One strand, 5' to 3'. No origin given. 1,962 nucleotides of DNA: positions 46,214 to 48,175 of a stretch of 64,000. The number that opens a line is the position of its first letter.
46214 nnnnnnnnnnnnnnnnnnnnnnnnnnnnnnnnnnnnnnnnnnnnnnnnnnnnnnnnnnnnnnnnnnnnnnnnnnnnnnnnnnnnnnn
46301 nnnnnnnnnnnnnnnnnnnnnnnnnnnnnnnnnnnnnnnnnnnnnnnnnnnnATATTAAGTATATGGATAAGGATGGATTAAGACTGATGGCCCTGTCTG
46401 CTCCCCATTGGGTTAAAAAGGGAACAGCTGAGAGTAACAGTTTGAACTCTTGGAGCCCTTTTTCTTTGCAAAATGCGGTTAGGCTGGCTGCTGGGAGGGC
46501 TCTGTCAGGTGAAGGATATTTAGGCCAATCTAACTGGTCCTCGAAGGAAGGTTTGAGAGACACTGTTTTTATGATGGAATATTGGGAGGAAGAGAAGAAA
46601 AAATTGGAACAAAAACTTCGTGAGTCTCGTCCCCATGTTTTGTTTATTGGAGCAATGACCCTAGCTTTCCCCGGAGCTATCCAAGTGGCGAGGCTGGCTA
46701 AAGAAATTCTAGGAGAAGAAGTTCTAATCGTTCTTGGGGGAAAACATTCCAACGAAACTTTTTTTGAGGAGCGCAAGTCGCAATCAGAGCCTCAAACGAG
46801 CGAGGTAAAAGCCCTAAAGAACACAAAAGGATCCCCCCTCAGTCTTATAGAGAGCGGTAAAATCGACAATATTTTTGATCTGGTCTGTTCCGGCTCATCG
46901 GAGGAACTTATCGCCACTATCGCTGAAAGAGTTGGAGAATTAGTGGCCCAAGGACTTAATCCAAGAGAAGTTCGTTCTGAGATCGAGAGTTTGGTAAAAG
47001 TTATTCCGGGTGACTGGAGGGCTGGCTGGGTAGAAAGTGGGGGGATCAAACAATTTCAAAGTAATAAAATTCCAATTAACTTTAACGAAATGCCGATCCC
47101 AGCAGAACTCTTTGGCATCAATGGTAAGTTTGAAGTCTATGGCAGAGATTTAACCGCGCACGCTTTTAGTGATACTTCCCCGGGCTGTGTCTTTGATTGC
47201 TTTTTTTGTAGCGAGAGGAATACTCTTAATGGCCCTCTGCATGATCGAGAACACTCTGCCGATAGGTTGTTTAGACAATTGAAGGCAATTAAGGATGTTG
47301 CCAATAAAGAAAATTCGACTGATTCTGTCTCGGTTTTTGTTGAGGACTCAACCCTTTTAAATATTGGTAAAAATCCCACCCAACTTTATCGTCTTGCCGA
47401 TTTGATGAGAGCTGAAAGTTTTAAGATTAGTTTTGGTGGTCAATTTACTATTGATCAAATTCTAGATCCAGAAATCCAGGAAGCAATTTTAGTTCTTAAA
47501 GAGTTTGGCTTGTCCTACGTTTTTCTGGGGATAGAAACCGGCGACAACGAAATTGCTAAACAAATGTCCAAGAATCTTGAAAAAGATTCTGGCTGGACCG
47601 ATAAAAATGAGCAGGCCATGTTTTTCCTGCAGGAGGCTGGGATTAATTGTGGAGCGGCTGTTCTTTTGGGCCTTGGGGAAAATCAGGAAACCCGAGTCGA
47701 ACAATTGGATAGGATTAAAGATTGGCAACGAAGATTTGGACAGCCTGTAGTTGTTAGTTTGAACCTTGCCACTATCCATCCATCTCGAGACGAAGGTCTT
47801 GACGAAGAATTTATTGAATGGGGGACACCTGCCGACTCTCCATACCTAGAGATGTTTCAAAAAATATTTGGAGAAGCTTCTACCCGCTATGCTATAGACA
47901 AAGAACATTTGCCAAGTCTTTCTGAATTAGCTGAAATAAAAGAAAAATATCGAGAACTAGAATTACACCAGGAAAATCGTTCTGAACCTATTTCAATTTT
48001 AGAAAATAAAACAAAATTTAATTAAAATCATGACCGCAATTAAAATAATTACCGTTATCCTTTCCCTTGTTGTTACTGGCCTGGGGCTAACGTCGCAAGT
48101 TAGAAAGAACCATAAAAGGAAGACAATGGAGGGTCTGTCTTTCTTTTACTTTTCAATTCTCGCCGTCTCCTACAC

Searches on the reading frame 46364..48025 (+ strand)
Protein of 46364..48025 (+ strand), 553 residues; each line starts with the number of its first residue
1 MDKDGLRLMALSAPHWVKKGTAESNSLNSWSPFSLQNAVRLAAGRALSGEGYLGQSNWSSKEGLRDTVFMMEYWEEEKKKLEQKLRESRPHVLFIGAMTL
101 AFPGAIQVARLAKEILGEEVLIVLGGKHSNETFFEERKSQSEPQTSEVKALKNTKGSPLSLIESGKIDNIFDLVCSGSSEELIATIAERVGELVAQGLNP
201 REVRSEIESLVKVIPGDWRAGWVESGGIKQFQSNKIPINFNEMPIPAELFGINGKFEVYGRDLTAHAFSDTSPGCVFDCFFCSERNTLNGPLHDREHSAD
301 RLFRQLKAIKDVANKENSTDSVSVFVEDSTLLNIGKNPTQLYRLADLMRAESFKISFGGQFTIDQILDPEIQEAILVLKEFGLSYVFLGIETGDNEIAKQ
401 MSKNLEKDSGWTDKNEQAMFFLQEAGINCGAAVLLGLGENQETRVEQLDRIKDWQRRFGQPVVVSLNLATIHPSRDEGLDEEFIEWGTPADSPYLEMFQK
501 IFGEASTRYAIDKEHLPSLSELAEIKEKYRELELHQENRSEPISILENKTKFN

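Call 53: search_protein_families(library=pfam, proteins=[window:46364-48025:+], max_evalue=0.001)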
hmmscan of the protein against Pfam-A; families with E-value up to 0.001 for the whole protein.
window:46364-48025:+ (553 aa): 2 families
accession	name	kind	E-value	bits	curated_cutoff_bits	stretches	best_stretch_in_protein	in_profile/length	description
PF04055.27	Radical_SAM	-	5.2e-11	43.4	29.5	1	272-448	4-163/166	Radical SAM superfamily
PF02310.24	B12-binding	-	0.00014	22.1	32.1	1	72-129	35-91/121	B12 binding domain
